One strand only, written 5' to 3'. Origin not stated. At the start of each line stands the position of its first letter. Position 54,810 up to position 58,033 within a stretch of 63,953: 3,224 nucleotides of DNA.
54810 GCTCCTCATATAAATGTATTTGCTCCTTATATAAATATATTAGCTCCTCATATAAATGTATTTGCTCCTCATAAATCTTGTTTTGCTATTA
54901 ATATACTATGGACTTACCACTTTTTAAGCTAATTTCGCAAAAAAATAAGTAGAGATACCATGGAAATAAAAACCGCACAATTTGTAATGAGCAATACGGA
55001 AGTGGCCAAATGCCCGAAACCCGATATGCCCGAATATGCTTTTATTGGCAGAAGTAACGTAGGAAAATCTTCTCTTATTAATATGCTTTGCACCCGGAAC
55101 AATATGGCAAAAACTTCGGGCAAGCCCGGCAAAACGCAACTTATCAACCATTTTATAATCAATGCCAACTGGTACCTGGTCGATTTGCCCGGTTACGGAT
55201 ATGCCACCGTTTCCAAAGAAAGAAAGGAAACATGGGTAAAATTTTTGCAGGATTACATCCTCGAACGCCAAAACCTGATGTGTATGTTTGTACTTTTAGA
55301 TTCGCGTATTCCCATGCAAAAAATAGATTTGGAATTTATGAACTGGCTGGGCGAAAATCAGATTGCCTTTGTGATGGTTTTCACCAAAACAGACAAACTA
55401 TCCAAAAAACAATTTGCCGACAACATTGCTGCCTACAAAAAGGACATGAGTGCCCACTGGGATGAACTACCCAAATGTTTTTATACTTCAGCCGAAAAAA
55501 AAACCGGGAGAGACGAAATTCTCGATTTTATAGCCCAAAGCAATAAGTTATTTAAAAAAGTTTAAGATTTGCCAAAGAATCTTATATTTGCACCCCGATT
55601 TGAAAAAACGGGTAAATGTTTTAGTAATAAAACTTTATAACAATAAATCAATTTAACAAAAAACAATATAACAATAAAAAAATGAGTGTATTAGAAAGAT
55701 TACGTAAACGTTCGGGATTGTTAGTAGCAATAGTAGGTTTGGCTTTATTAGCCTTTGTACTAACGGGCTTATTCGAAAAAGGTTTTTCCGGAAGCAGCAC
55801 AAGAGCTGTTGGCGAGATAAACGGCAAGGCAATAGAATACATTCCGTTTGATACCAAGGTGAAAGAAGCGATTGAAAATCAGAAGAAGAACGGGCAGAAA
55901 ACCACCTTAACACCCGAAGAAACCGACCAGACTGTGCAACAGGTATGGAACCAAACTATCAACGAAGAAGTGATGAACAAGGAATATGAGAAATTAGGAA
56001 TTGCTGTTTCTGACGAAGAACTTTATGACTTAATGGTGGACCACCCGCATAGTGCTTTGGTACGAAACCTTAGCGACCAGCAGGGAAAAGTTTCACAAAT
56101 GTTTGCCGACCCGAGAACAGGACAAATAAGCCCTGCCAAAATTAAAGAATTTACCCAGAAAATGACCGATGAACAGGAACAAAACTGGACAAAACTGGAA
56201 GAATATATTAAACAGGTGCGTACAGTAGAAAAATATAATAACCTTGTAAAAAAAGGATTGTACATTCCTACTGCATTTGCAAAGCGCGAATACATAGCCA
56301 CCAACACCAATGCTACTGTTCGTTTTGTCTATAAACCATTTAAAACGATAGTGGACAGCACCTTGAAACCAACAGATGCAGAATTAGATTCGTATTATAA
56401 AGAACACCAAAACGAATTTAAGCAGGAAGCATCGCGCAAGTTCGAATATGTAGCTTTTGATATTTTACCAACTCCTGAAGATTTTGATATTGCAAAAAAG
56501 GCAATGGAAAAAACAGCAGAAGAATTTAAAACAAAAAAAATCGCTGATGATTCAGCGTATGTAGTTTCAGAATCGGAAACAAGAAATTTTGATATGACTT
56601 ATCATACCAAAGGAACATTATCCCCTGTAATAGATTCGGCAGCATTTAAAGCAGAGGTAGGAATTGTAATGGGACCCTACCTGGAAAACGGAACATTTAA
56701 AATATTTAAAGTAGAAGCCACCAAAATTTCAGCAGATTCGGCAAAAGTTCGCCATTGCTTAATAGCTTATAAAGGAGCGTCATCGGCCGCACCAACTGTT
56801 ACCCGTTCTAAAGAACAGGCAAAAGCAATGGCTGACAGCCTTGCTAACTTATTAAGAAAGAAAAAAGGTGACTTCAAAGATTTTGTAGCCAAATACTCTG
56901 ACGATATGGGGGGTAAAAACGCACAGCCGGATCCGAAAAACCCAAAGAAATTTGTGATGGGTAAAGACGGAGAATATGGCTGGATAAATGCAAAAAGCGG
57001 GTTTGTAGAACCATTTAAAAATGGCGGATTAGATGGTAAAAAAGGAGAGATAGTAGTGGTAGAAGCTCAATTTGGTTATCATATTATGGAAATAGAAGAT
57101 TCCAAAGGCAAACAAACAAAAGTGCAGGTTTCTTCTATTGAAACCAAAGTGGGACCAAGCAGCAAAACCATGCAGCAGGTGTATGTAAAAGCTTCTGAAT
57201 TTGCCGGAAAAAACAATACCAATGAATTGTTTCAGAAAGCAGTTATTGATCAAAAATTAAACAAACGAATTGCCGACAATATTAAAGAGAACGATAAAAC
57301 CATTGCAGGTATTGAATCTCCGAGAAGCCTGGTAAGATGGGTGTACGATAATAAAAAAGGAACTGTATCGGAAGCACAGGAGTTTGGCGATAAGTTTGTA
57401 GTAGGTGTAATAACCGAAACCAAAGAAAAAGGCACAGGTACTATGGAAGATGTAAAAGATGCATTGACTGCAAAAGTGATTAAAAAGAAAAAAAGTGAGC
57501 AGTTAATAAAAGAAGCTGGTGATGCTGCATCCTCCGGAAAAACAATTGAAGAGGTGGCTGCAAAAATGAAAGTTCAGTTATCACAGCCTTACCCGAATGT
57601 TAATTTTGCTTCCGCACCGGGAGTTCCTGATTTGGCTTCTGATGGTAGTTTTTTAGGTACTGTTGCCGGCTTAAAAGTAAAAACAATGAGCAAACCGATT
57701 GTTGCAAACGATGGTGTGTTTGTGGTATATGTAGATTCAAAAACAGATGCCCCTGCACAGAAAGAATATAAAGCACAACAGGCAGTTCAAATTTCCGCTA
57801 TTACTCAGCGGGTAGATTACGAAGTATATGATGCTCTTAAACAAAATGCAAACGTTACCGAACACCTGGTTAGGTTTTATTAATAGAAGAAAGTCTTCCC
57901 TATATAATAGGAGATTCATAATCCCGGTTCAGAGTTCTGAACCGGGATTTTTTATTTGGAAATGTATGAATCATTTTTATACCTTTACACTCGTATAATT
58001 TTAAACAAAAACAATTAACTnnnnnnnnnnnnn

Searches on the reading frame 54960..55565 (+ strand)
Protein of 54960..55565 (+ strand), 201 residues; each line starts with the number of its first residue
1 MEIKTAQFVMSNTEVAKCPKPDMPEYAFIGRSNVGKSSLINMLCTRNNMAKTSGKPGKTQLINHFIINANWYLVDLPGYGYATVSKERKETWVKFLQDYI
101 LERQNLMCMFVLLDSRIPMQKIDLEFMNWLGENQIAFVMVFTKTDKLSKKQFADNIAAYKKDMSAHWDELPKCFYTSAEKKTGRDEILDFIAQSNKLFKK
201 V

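Call 24: search_protein_families(library=pfam, proteins=[window:54960-55565:+], max_evalue=0.01)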
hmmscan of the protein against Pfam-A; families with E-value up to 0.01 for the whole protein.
window:54960-55565:+ (201 aa): 7 families
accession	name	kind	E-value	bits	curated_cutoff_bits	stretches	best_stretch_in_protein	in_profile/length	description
PF01926.29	MMR_HSR1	-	1.9e-18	67.1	21.9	1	26-143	2-113/113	50S ribosome-binding GTPase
PF02421.24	FeoB_N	-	6.8e-09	35.9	27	1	26-189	3-154/156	Ferrous iron transport protein B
PF03193.22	RsgA_GTPase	-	7.2e-09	36.1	30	1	27-78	110-167/174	RsgA GTPase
PF00350.29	Dynamin_N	-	5.4e-05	23.7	27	0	27-49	2-24/168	Dynamin family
PF00735.24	Septin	-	0.00025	20.9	26.2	0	29-163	10-170/280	Septin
PF00009.33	GTP_EFTU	-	0.00073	19.6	26.5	0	119-193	106-184/188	Elongation factor Tu GTP binding domain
PF08477.19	Roc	-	0.0026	18.4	27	0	28-49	4-25/119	Ras of Complex, Roc, domain of DAPkinase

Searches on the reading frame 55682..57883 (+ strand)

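Call 24: search_protein_families(library=pfam, proteins=[window:55682-57883:+], max_evalue=0.01)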
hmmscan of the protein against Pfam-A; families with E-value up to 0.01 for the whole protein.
window:55682-57883:+ (733 aa): 5 families
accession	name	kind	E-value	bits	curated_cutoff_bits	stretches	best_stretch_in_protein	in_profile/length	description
PF13623.11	SurA_N_2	-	5.1e-32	111.2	28.5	1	4-157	1-144/145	SurA-like N-terminal domain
PF13616.12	Rotamase_3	-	4.9e-17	63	22.5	1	340-474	2-115/116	PPIC-type PPIASE domain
PF13145.12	Rotamase_2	-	1.4e-15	58.6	27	1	230-348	1-109/121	PPIC-type PPIASE domain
PF13624.11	SurA_N_3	-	2.2e-14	54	27.2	1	4-122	2-121/162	SurA-like N-terminal domain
PF00639.27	Rotamase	-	1.5e-08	35.9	21.7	2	358-473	1-97/97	PPIC-type PPIASE domain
